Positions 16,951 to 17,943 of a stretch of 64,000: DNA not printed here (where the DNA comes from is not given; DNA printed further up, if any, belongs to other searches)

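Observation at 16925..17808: Single-gene AT-rich islet encoding a wHTH plus TIR-like (Cap12/Pycsar-effector-type) protein 12 bp upstream of bioA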

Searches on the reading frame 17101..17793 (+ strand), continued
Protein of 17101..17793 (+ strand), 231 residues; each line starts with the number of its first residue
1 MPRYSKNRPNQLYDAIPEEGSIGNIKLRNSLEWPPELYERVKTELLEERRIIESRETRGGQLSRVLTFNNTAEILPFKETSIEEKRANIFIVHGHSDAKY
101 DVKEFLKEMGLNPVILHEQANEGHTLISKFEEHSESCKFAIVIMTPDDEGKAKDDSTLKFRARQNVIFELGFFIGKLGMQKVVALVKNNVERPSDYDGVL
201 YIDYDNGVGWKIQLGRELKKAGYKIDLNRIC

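Call 43: find_encoding_contigs(protein=P0120, flank=6000, max_places=2)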
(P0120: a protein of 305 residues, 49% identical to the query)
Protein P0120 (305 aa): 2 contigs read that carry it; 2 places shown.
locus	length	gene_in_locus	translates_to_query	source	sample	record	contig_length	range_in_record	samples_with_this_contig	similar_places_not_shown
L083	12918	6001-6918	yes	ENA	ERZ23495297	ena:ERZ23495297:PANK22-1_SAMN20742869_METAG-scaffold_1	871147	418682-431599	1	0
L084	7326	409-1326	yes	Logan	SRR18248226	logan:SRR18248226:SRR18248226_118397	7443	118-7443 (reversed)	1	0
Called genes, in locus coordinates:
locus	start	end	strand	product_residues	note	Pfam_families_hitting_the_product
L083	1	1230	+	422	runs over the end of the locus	PF00278:Orn_DAP_Arg_deC, PF01168:Ala_racemase_N (weak), PF02784:Orn_Arg_deC_N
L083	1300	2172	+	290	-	PF00701:DHDPS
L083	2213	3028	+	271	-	PF01113:DapB_N, PF05173:DapB_C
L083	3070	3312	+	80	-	-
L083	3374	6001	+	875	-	PF01555:N6_N4_Mtase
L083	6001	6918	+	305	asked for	PF10137:CAP12-PCTIR_TIR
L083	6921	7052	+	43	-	-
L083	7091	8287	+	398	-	PF09994:T6SS_Tle1-like_cat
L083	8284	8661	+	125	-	PF01909:NTP_transf_2, PF18765:Polbeta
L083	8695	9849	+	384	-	PF06114:Peptidase_M78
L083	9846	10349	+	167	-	PF01850:PIN, PF14367:DUF4411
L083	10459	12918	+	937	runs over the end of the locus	PF04851:ResIII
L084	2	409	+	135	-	?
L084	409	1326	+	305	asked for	PF10137:CAP12-PCTIR_TIR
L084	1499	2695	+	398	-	PF09994:T6SS_Tle1-like_cat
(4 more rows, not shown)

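Call 44: find_encoding_contigs(protein=P0099, flank=6000, max_places=2)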
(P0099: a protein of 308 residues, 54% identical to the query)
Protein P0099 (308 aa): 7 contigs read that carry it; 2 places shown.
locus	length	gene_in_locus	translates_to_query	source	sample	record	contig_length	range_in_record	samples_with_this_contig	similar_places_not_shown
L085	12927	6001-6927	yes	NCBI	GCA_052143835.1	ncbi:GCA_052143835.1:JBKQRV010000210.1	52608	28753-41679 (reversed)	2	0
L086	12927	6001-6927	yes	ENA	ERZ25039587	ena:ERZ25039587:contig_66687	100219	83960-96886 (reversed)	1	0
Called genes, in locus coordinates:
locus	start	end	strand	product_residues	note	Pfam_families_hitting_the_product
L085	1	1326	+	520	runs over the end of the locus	PF03023:MurJ, PF13440:Polysacc_synt_3, PF01554:MatE (weak)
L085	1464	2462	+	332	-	PF00579:tRNA-synt_1b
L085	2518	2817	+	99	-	PF03992:ABM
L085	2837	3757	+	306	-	PF01925:TauE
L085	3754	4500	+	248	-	PF09608:Alph_Pro_TM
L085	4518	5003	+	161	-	PF00582:Usp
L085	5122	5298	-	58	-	-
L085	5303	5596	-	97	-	PF05016:ParE_toxin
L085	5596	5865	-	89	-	PF03693:ParD_antitoxin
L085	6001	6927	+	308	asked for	PF10137:CAP12-PCTIR_TIR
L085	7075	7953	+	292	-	-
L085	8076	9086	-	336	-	-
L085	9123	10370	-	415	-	PF00211:Guanylate_cyc (weak)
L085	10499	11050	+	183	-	PF08712:Nfu_N, PF01106:NifU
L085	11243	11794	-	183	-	PF01427:Peptidase_M15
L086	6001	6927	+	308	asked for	PF10137:CAP12-PCTIR_TIR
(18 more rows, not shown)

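Call 45: find_encoding_contigs(protein=P0018, flank=6000, max_places=2)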
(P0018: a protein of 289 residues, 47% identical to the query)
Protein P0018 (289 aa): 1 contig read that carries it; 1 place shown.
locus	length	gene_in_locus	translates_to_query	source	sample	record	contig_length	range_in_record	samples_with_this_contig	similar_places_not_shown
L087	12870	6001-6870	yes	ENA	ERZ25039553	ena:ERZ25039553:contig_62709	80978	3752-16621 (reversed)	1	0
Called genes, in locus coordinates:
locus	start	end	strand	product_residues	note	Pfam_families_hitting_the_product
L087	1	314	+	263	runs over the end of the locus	PF01609:DDE_Tnp_1, PF13751:DDE_Tnp_1_6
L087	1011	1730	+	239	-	-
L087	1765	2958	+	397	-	PF01381:HTH_3 (weak), PF06114:Peptidase_M78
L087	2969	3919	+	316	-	PF18144:SMODS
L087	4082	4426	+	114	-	-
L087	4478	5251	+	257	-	-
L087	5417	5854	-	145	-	-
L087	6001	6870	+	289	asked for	PF10137:CAP12-PCTIR_TIR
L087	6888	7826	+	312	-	PF02899:Phage_int_SAM_1, PF00589:Phage_integrase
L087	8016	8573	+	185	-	PF13401:AAA_22 (faint)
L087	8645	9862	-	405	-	-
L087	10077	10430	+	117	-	-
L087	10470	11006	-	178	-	-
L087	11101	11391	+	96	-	-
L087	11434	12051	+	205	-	-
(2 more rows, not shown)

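Call 78: search_dna_similar(query=window:17101-17793:+, collection=plasmids, mode=protein, max_rows=15)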
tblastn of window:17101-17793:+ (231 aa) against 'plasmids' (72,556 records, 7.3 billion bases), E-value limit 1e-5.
Records with a match: 1172; places in all: 1191; records where one place covers at least 80% of the query: 0.
Best place of each record, by identity: <60% 1172.
By first word of the organism name: Klebsiella 617; Escherichia 368; Salmonella 65; Enterobacter 23; Pseudomonas 14; Burkholderia 9; Bacillus 7; Agrobacterium 7; Rhizobium 7; Shigella 5; and 30 more.
By predicted mobility (MOB-suite, as given by PLSDB): conjugative 584; non-mobilizable 516; mobilizable 72.
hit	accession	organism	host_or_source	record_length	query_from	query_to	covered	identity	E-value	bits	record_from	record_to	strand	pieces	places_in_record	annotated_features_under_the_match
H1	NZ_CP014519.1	Sinomonas atrocyanea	cell culture,contaminant from air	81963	60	227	73%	47.5%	3e-35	139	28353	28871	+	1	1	nucleotide-binding protein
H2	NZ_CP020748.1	Bacillus mycoides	whole organism,soil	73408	67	228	70%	48.2%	2e-39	150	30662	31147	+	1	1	nucleotide-binding protein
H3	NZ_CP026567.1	Pseudomonas avellanae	Prunus avium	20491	73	230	68%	49.1%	7e-41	155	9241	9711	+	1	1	nucleotide-binding protein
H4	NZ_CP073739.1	Burkholderia pseudomallei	soil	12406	89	230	61%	54.5%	1e-42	160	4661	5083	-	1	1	nucleotide-binding protein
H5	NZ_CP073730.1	Burkholderia pseudomallei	water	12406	89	230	61%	54.5%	1e-42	160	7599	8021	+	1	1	nucleotide-binding protein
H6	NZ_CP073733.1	Burkholderia pseudomallei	soil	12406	89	230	61%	54.5%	1e-42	160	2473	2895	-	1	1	nucleotide-binding protein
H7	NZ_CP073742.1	Burkholderia pseudomallei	soil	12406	89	230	61%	54.5%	1e-42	160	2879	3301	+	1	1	nucleotide-binding protein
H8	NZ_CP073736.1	Burkholderia pseudomallei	soil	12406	89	230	61%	54.5%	1e-42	160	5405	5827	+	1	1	nucleotide-binding protein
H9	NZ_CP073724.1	Burkholderia pseudomallei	soil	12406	89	230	61%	54.5%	1e-42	160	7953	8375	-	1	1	nucleotide-binding protein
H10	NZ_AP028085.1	Burkholderia pseudomallei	-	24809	89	230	61%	54.5%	1e-42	160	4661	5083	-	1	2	nucleotide-binding protein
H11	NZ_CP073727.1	Burkholderia pseudomallei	soil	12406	89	230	61%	54.5%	1e-42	160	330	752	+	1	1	none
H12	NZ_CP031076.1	Bacillus mycoides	cell culture,soil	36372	86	230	63%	52.4%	3e-39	150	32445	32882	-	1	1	nucleotide-binding protein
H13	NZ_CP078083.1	Bacillus tropicus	Cell culture,soil sample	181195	80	230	65%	50.0%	7e-41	155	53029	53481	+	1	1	nucleotide-binding protein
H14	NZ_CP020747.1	Bacillus mycoides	whole organism,soil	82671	80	230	65%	50.0%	1e-40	154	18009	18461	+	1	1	nucleotide-binding protein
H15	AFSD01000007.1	Agrobacterium tumefaciens F2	soil near Harbin Institute of Technology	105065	89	230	61%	53.1%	2e-38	147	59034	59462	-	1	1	nucleotide-binding protein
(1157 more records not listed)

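Call 79: search_dna_similar(query=window:17101-17793:+, collection=phages, mode=protein, max_rows=15)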
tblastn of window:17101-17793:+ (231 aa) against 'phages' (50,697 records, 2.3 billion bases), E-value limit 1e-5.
Records with a match: 5; places in all: 5; records where one place covers at least 80% of the query: 0.
Best place of each record, by identity: <60% 5.
By first word of the organism name: Escherichia 3; Salmonella 1; Microcystis 1.
By host as written in the record: Escherichia coli 3; Salmonella enterica subsp. enterica serovar Kentucky 1; Microcystis aeruginosa 1.
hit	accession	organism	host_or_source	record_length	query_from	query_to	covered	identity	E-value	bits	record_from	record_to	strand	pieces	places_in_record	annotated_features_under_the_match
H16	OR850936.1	Salmonella phage S.Kent 1-2-1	Salmonella enterica subsp. enterica ...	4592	89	231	62%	48.3%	7e-38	145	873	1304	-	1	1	record has no annotation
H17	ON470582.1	Escherichia phage vB_EcoM-689R2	Escherichia coli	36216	89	231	62%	34.2%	2e-18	89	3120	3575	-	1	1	TIR-like domain-containing protein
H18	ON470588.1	Escherichia phage vB_EcoM-611R5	Escherichia coli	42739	89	231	62%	34.2%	2e-18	89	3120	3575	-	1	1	TIR-like domain-containing protein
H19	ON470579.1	Escherichia phage vB_EcoM-606R2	Escherichia coli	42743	89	231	62%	34.2%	2e-18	89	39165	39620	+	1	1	TIR-like domain-containing protein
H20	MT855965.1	Microcystis phage vB_MaeS-yong1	Microcystis aeruginosa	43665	120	204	37%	35.3%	3e-7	56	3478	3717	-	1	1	CMP/hydroxymethyl hydrolase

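Call 80: get_annotated_region(hit=H17, flank=3500)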
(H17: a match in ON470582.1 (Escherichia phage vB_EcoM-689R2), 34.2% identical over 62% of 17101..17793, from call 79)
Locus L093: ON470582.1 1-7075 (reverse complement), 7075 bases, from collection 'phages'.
description: Escherichia phage vB_EcoM-689R2, complete genome.
organism: Escherichia phage vB_EcoM-689R2 (NCBI taxid 2946089)
taxonomy: Viruses; Duplodnaviria; Heunggongvirae; Uroviricota; Caudoviricetes
host: Escherichia coli; source: -; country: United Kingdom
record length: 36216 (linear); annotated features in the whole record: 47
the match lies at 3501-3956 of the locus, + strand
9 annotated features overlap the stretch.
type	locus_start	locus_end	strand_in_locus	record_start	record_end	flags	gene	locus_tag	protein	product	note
CDS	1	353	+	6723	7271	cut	-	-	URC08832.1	uncharacterized protein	-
CDS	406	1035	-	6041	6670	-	-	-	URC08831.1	uncharacterized protein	-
CDS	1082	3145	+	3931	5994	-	-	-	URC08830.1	DNA polymerase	-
CDS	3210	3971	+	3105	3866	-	-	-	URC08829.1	TIR-like domain-containing protein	-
CDS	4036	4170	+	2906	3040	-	-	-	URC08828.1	hypothetical protein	FIG00643277: hypothetical protein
CDS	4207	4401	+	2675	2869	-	-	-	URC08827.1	hypothetical protein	-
CDS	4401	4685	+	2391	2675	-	-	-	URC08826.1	nuclease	-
CDS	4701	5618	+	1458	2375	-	-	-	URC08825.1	hypothetical protein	-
CDS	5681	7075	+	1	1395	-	-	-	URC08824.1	DNA helicase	-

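Call 81: search_dna_similar(query=window:17101-17793:+, collection=plasmids, mode=protein, max_rows=12, rows=spread)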
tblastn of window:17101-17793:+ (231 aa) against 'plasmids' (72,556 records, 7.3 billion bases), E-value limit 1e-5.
Records with a match: 1172; places in all: 1191; records where one place covers at least 80% of the query: 0.
Best place of each record, by identity: <60% 1172.
By first word of the organism name: Klebsiella 617; Escherichia 368; Salmonella 65; Enterobacter 23; Pseudomonas 14; Burkholderia 9; Bacillus 7; Agrobacterium 7; Rhizobium 7; Shigella 5; and 30 more.
By predicted mobility (MOB-suite, as given by PLSDB): conjugative 584; non-mobilizable 516; mobilizable 72.
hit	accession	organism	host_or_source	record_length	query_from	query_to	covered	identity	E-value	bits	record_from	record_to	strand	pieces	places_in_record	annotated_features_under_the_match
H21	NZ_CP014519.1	Sinomonas atrocyanea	cell culture,contaminant from air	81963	60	227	73%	47.5%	3e-35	139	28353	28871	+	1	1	nucleotide-binding protein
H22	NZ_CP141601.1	Klebsiella pneumoniae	Homo sapiens,Bronchoalveolar lavage ...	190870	82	226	63%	47.9%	1e-32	131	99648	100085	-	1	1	nucleotide-binding protein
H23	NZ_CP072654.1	Klebsiella pneumoniae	Homo sapiens,pure culture,sputum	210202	82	226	63%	47.9%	1e-32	131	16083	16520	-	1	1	nucleotide-binding protein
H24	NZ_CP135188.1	Klebsiella pneumoniae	Homo sapiens,tracheal aspirate,tracheal ...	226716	82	226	63%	47.9%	1e-32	131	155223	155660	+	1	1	nucleotide-binding protein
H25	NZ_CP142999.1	Klebsiella pneumoniae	Homo sapiens,sputum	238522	82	226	63%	47.9%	1e-32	131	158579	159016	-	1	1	nucleotide-binding protein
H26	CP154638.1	Klebsiella pneumoniae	Homo sapiens,urine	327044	82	226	63%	47.9%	1e-32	131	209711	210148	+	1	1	nucleotide-binding protein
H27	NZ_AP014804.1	Escherichia coli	-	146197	89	226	60%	49.6%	5e-33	132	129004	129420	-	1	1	nucleotide-binding protein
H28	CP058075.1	Escherichia coli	culture,Pooled pig faecal samples ...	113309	89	226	60%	49.6%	6e-33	132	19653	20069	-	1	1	nucleotide-binding protein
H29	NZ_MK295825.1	Escherichia coli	Homo sapiens,urine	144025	89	226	60%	49.6%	6e-33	132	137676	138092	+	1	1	nucleotide-binding protein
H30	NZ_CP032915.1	Enterobacter roggenkampii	Homo sapiens,single culture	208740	86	219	58%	47.4%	2e-29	122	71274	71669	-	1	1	nucleotide-binding protein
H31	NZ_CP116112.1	Escherichia coli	whole organism,ICU patient rectal swab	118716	86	219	58%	46.7%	4e-29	121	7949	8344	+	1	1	nucleotide-binding protein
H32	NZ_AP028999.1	Paraburkholderia sp. 22B1P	-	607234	182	230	21%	49.0%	6e-7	57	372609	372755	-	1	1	none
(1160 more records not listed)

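Call 82: get_annotated_region(hit=H27, flank=4000)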
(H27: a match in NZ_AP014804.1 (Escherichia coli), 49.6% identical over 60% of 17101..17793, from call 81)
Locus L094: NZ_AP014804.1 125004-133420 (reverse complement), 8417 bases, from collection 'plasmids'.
description: Escherichia coli O119:H6 strain EC404/03 plasmid pEC404/03-1, complete sequence
organism: Escherichia coli (NCBI taxid 397448)
taxonomy: Bacteria; Pseudomonadota; Gammaproteobacteria; Enterobacterales; Enterobacteriaceae; Escherichia; Escherichia coli
host: -; source: -; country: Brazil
typing (MOB-suite, as given by PLSDB): conjugative; replicon IncFIA,IncFIB,IncFIC; relaxase MOBF,MOBF; mating-pair formation MPF_F
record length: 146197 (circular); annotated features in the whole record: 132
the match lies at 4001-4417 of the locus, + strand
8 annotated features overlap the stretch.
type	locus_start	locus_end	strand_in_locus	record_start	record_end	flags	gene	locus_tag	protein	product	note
CDS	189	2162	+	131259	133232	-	-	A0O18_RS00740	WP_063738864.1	AAA family ATPase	-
CDS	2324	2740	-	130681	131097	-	-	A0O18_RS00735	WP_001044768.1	type II toxin-antitoxin system VapC family toxin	-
CDS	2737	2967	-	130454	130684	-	vapB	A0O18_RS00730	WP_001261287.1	type II toxin-antitoxin system VapB family antitoxin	-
CDS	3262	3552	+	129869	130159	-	-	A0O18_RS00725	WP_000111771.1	hypothetical protein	-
CDS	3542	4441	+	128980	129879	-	-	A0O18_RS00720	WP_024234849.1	nucleotide-binding protein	-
CDS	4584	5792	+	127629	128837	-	-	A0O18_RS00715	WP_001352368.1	IS4-like element ISVsa5 family transposase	GO:0006313 - DNA transposition [Evidence IEA]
CDS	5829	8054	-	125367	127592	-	-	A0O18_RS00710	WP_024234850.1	P-loop NTPase fold protein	-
CDS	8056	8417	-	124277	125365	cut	pifC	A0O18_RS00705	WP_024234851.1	transcriptional repressor PifC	-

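Call 83: get_annotated_region(hit=H22, flank=4000)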
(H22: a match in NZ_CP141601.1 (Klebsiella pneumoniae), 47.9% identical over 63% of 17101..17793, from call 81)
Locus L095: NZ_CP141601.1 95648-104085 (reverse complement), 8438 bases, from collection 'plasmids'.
description: Klebsiella pneumoniae strain KP3682 plasmid pKP3682-1, complete sequence
organism: Klebsiella pneumoniae (NCBI taxid 573)
taxonomy: Bacteria; Pseudomonadota; Gammaproteobacteria; Enterobacterales; Enterobacteriaceae; Klebsiella; Klebsiella pneumoniae
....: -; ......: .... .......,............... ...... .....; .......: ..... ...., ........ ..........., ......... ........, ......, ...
typing (MOB-suite, as given by PLSDB): non-mobilizable; replicon IncFIB,IncHI1B
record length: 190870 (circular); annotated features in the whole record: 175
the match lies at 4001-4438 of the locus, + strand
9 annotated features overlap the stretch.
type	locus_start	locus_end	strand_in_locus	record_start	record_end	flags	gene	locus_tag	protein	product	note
CDS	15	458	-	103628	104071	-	-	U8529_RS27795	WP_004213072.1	type II toxin-antitoxin system VapC family toxin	-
CDS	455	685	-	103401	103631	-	vapB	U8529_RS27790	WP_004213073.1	type II toxin-antitoxin system VapB family antitoxin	-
CDS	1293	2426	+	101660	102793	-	-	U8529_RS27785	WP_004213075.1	DUF3800 domain-containing protein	-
CDS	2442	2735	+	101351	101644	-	-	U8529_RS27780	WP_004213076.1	hypothetical protein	-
CDS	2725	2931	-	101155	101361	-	-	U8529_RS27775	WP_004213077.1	hypothetical protein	-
CDS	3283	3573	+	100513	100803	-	-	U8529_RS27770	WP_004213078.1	hypothetical protein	-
CDS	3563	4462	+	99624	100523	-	-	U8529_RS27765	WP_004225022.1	nucleotide-binding protein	-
CDS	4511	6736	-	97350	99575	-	-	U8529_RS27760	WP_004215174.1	P-loop NTPase fold protein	-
CDS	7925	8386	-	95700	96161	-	-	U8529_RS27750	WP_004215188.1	Lrp/AsnC family transcriptional regulator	-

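Call 84: search_protein_families(library=pfam, proteins=[L094:3262-3549:+, L094:3542-4438:+, L095:3283-3570:+, L093:3210-3968:+], max_evalue=0.05)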
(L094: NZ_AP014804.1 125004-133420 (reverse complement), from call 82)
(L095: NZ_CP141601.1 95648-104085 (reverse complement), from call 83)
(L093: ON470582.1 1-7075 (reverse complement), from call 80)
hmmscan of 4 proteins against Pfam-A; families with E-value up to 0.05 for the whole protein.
L094:3262-3549:+ (96 aa): 2 families
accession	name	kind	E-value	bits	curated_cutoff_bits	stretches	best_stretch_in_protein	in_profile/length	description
PF12687.12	DUF3801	-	0.0077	16.7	24.1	1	18-87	62-129/131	Protein of unknown function (DUF3801)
PF10012.15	DUF2255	-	0.017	15.9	29.8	1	27-67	66-106/115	Uncharacterized protein conserved in bacteria (DUF2255)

L094:3542-4438:+ (299 aa): 1 family
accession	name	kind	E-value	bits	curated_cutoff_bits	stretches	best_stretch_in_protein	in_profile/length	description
PF10137.14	CAP12-PCTIR_TIR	-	3.7e-37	127.4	24.7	1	153-271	1-118/119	CAP12/Pycsar effector protein, TIR domain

L095:3283-3570:+ (96 aa): 1 family
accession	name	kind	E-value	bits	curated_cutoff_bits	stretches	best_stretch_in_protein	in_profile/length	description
PF12890.13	DHOase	-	0.0068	17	21.2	1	15-88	15-89/142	Dihydro-orotase-like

L093:3210-3968:+ (253 aa): 1 family
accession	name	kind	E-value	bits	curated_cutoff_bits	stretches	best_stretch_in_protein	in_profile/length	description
PF10137.14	CAP12-PCTIR_TIR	-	2.9e-31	108.4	24.7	1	97-222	1-118/119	CAP12/Pycsar effector protein, TIR domain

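Call 94: search_protein_families(library=padloc, alignment_id=A6, max_evalue=0.000001)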
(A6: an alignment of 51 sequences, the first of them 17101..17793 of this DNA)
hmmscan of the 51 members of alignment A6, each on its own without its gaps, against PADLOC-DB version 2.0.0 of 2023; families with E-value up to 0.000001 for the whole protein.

A. member 1, window:17101-17793:+ (231 aa): 9 families
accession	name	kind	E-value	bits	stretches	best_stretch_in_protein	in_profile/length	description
PDLC05007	PDC-S35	-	4e-68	228.1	1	76-230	123-277/278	-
PDLC05005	PDC-S35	-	5.1e-67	224.4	1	78-230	110-262/264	-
PDLC05004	PDC-S35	-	3.9e-63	211.5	1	78-229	111-263/265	-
PDLC05006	PDC-S35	-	4.1e-50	168.3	1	76-229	72-230/231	-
PDLC05003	PDC-S35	-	1.2e-43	147.4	1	76-230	79-240/245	-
PDLC00729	Effector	-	2.1e-17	61.5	1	102-209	21-127/310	TIR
PDLC00731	Effector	-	3.4e-16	57.1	1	123-208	194-279/306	TIR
PDLC02371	PycTIR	-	3.5e-13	47.5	1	105-210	172-265/288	-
PDLC00732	Effector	-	6.9e-13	46.2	1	123-207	190-274/301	TIR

B. families by the number of members that match (of 51 scanned): 18 families
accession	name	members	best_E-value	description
PDLC01995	RtcR_PspF2--CARF_AAA_HTH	1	2.8e-80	-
PDLC05007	PDC-S35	1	4e-68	-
PDLC05005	PDC-S35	1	5.1e-67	-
PDLC05004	PDC-S35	1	3.9e-63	-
PDLC05006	PDC-S35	1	4.1e-50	-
PDLC05003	PDC-S35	1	1.2e-43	-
PDLC01994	RtcR_PspF1--CARF_AAA_HTH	1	1.7e-39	-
PDLC01993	RtcR--CARF_AAA_HTH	1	5.3e-36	-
PDLC03816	RTasPolA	1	1.4e-31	DRT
PDLC00729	Effector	1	2.1e-17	TIR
PDLC00731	Effector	1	3.4e-16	TIR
PDLC04135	mad3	1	7e-14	mads_3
PDLC02371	PycTIR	1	3.5e-13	-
PDLC00732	Effector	1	6.9e-13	TIR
PDLC01653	2OG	1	1.3e-12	"CAS-I,CAS-II,CAS-III,CAS-IV,CAS-V,CAS-VI; associated"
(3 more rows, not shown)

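Call 95: find_related_loci(query=A3, collection=viral_contigs, flank=4000)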
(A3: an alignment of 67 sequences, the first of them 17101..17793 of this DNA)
Query A3 (231 aa) in viral_contigs; peptide patterns used: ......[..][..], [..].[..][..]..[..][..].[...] (x = any residue, [..] = any of these).
229 stretches matched a pattern; 203 encode a relative of the query (tblastn E <= 1e-3); the best 80 are kept; 80 distinct loci.
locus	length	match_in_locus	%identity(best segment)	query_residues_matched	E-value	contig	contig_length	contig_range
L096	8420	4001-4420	56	89-229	3e-48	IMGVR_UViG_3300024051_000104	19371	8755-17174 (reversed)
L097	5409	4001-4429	56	89-230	1e-46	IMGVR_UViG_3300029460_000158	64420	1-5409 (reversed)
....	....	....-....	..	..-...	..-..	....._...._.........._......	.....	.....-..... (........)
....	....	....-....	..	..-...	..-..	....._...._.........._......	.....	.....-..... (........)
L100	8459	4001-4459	52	82-228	4e-46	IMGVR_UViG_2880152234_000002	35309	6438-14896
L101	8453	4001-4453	50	80-230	1e-45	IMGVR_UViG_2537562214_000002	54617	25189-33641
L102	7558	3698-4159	47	80-227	7e-45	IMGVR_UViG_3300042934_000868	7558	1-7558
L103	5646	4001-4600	41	33-231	2e-44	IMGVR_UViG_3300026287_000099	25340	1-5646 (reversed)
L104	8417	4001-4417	53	84-228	3e-44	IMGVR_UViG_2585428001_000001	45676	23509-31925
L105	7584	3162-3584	53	89-230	8e-44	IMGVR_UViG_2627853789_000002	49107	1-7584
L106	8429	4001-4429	51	89-230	2e-43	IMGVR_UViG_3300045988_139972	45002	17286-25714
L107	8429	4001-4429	51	89-230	2e-43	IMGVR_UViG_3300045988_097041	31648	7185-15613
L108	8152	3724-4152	51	89-230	2e-43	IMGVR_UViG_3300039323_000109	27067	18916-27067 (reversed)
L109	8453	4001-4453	50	73-231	4e-43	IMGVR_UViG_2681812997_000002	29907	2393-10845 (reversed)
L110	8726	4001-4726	39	1-230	6e-43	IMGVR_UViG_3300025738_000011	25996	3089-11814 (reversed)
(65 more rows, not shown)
